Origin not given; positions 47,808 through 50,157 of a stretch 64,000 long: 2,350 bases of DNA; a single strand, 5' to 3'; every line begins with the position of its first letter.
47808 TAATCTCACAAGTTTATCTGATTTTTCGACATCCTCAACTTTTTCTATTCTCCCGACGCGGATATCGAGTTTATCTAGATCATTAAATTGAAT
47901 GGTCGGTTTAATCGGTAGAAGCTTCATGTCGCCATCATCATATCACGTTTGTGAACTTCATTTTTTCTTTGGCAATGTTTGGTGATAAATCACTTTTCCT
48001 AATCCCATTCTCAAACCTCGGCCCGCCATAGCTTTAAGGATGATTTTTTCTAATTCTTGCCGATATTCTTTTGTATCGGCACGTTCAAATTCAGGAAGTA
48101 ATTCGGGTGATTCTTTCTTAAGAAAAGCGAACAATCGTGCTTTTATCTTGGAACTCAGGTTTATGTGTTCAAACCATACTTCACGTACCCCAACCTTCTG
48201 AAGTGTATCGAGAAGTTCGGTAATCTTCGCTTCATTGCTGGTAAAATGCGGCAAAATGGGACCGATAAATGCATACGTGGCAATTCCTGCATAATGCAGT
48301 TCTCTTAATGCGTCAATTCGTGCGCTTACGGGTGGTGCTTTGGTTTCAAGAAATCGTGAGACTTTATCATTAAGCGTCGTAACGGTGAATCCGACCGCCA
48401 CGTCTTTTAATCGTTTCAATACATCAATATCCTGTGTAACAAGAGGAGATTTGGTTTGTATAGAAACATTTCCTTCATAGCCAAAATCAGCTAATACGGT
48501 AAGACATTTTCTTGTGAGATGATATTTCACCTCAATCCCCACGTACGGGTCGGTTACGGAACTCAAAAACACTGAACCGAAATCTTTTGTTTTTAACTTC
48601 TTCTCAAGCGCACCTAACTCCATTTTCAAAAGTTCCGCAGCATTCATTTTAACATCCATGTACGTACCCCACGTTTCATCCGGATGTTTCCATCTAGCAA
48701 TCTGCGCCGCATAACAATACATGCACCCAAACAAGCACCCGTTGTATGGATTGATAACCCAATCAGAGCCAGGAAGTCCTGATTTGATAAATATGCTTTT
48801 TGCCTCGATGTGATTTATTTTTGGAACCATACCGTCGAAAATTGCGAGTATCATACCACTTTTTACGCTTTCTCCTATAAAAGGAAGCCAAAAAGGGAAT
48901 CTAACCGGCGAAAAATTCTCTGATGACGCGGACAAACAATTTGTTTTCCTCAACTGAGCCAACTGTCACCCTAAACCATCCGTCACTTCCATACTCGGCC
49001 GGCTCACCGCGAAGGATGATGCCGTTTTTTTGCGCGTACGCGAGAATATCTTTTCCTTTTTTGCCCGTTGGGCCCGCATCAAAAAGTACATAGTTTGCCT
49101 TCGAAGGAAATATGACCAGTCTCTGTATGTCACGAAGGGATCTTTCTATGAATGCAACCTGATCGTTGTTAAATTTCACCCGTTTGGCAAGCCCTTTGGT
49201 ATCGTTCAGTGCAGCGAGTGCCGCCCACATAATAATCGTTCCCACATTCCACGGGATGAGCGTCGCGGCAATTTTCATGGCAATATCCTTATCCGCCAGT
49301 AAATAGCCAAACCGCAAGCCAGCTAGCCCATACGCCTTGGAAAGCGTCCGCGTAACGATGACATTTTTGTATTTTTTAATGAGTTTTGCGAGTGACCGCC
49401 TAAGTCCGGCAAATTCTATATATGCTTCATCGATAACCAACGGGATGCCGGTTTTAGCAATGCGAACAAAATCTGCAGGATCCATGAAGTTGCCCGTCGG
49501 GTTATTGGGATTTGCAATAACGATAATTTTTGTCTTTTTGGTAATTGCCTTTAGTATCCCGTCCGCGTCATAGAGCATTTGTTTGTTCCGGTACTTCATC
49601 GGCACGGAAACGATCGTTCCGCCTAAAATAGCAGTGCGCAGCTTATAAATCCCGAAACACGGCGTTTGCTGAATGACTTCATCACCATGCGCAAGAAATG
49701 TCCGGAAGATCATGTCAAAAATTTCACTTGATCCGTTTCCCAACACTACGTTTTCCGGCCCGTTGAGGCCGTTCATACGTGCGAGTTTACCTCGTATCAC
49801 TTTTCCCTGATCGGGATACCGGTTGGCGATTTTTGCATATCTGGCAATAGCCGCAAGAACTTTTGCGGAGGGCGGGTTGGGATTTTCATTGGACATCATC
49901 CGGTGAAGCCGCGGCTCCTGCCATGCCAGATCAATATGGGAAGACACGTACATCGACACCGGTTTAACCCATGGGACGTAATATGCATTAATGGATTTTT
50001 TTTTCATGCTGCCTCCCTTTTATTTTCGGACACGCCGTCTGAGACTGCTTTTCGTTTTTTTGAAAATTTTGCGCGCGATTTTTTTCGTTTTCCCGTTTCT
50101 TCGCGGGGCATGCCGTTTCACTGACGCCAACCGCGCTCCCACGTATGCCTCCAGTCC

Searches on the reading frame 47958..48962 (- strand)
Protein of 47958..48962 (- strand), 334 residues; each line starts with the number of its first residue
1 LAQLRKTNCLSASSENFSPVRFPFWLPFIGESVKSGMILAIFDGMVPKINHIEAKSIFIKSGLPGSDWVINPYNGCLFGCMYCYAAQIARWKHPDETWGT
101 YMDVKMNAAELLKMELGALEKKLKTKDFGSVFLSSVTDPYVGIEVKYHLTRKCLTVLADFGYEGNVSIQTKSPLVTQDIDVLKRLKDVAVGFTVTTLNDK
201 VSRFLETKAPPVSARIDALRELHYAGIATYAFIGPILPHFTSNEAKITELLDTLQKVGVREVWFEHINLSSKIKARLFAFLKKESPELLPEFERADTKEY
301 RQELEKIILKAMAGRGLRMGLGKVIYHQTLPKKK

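Call 72: search_protein_families(library=pfam, proteins=[window:47958-48962:-], max_evalue=0.001)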
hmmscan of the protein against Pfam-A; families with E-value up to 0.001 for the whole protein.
window:47958-48962:- (334 aa): 2 families
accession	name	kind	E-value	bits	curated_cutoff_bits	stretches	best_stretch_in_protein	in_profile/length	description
PF04055.27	Radical_SAM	-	1.2e-12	48.8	29.5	1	70-244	1-158/166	Radical SAM superfamily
PF20903.3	SPL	-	6e-06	25.8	27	1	61-265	72-265/338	Spore photoproduct lyase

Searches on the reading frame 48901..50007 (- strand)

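Call 72: search_protein_families(library=pfam, proteins=[window:48901-50007:-], max_evalue=0.001)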
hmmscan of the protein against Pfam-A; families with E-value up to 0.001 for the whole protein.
window:48901-50007:- (368 aa): 4 families
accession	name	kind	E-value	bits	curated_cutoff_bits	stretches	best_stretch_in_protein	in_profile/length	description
PF00155.27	Aminotran_1_2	-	7.9e-46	157.3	19.7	1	39-362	8-361/361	Aminotransferase class I and II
PF01053.26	Cys_Met_Meta_PP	-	2.4e-06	26.8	27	1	75-196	61-176/381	Cys/Met metabolism PLP-dependent enzyme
PF04864.19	Alliinase_C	-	3.5e-05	23.3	22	1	87-252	69-223/363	Allinase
PF00266.25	Aminotran_5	-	0.00029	20.4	21.5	1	72-195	49-177/371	Aminotransferase class-V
